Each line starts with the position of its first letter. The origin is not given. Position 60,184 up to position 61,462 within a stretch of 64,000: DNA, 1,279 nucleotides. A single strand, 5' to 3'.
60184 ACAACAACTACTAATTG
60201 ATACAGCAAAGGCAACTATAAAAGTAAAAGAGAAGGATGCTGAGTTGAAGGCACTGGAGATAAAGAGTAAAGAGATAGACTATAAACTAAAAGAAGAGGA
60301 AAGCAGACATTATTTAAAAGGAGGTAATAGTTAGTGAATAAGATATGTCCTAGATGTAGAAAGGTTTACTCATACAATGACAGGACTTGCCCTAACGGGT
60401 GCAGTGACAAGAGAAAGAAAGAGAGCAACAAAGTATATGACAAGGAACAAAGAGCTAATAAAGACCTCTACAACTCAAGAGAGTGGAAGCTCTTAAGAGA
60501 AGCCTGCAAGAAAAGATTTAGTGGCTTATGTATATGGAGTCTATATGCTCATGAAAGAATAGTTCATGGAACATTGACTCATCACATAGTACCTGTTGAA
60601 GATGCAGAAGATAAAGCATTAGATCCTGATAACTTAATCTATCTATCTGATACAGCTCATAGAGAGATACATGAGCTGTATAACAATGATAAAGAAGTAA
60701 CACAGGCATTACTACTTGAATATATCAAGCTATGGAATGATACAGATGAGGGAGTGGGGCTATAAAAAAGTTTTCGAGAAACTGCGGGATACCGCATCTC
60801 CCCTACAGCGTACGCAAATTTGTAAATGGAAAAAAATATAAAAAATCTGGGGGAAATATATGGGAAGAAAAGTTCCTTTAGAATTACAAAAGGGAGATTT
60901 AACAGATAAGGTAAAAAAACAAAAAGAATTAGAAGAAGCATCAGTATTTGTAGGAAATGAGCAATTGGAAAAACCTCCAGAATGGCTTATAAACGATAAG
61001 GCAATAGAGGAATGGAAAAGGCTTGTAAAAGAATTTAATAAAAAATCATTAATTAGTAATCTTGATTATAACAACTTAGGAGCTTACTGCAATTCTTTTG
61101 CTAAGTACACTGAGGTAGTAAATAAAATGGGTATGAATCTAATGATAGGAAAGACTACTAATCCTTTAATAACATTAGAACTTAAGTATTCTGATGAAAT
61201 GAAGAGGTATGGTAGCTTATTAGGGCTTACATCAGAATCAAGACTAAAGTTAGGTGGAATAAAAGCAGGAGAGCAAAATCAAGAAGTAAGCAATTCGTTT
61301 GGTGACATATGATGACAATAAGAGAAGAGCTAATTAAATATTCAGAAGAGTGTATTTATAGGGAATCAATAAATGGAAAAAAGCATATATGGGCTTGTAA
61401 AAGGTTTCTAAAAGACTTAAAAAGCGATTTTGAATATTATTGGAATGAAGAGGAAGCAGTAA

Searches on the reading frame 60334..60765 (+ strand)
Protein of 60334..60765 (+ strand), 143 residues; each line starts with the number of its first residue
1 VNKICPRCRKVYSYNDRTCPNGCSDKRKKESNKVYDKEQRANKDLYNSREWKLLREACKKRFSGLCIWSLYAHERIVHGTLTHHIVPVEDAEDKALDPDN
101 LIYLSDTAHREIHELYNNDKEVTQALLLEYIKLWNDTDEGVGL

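Call 11: search_protein_families(library=phrogs, proteins=[window:60334-60765:+], max_evalue=0.001)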
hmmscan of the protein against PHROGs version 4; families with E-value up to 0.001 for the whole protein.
window:60334-60765:+ (143 aa): 7 families
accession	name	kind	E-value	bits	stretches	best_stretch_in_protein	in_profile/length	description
phrog_144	-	DNA, RNA and nucleotide metabolism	2e-21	77.4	1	4-137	24-159/175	HNH endonuclease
phrog_119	-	DNA, RNA and nucleotide metabolism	1.9e-10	41.1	1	29-124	170-266/443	HNH endonuclease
phrog_4581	-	head and packaging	4.2e-10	40.6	1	27-120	29-116/395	terminase small subunit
phrog_4321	-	DNA, RNA and nucleotide metabolism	8.6e-10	39.5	1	31-125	28-123/135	HNH endonuclease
phrog_589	-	DNA, RNA and nucleotide metabolism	1.1e-07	32.8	1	21-111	54-137/179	HNH endonuclease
phrog_5956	-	DNA, RNA and nucleotide metabolism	1.9e-06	28.6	1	37-118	33-113/138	HNH endonuclease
phrog_1271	-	DNA, RNA and nucleotide metabolism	2.5e-06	28.1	1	3-122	213-325/361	HNH endonuclease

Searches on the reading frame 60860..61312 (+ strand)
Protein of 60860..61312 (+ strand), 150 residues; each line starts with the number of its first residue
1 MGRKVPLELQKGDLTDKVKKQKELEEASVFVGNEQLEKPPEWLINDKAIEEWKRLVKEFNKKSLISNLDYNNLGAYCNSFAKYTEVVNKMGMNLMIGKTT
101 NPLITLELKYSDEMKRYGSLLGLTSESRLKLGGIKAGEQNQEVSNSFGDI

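Call 11: search_protein_families(library=phrogs, proteins=[window:60860-61312:+], max_evalue=0.001)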
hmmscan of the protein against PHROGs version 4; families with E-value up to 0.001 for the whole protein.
window:60860-61312:+ (150 aa): 1 family
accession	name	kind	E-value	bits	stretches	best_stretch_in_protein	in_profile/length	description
phrog_83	-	head and packaging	2.8e-30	106.6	1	2-147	43-195/246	terminase small subunit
